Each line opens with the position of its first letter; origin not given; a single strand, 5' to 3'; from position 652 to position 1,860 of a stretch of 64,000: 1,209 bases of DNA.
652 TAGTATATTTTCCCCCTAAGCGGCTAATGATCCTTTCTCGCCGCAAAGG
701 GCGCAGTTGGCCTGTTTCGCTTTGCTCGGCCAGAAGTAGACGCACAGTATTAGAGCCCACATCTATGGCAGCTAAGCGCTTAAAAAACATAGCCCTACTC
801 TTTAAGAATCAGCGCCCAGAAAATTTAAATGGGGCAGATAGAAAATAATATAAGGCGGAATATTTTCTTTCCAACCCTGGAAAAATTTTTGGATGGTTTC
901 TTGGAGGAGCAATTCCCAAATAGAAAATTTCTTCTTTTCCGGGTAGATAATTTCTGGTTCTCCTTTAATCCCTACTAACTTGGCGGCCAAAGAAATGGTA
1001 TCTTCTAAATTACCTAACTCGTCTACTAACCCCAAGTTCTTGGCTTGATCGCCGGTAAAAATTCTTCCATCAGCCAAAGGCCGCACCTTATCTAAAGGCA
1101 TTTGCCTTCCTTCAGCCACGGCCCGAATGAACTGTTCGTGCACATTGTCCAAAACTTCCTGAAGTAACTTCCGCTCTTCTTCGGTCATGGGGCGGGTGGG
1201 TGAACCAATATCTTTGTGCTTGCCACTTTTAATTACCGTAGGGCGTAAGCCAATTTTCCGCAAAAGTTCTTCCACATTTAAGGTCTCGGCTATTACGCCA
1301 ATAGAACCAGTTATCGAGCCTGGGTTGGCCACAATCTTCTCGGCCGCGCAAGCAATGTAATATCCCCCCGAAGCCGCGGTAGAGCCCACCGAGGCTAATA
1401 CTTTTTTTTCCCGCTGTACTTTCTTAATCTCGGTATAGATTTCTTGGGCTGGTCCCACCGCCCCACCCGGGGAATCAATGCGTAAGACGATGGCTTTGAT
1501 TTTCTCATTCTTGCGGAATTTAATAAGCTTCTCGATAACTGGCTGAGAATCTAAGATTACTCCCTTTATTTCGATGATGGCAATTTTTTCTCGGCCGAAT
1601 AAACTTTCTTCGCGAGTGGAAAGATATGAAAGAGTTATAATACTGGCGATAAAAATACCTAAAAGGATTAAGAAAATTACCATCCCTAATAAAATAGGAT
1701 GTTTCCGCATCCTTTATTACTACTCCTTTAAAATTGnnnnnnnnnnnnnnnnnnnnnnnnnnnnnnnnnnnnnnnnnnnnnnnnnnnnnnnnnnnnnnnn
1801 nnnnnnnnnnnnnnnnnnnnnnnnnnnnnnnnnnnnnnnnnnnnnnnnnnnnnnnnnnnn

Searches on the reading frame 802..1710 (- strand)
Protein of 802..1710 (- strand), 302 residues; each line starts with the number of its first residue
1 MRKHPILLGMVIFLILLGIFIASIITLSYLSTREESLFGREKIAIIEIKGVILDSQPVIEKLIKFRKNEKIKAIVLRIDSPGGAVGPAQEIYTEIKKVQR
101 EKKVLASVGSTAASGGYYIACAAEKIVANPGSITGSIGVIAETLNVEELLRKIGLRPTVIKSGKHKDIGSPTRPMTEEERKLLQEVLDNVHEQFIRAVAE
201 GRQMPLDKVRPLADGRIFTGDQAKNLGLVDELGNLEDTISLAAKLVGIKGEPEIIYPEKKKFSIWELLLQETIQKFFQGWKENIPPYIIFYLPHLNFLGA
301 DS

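Call 66: search_protein_families(library=pfam, proteins=[window:802-1710:-], max_evalue=0.00001)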
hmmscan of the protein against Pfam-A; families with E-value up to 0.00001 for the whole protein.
window:802-1710:- (302 aa): 3 families
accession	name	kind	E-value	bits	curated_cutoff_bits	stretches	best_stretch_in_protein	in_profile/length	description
PF01343.23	Peptidase_S49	-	4.8e-56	189.4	24.9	1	97-248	2-153/154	Peptidase family S49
PF25145.1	NfeD1b_N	-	2.1e-11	44.2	40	1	59-143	19-101/189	NfeD1b, N-terminal domain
PF00574.28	CLP_protease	-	3.6e-10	40.5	20.2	1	55-125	30-98/182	Clp protease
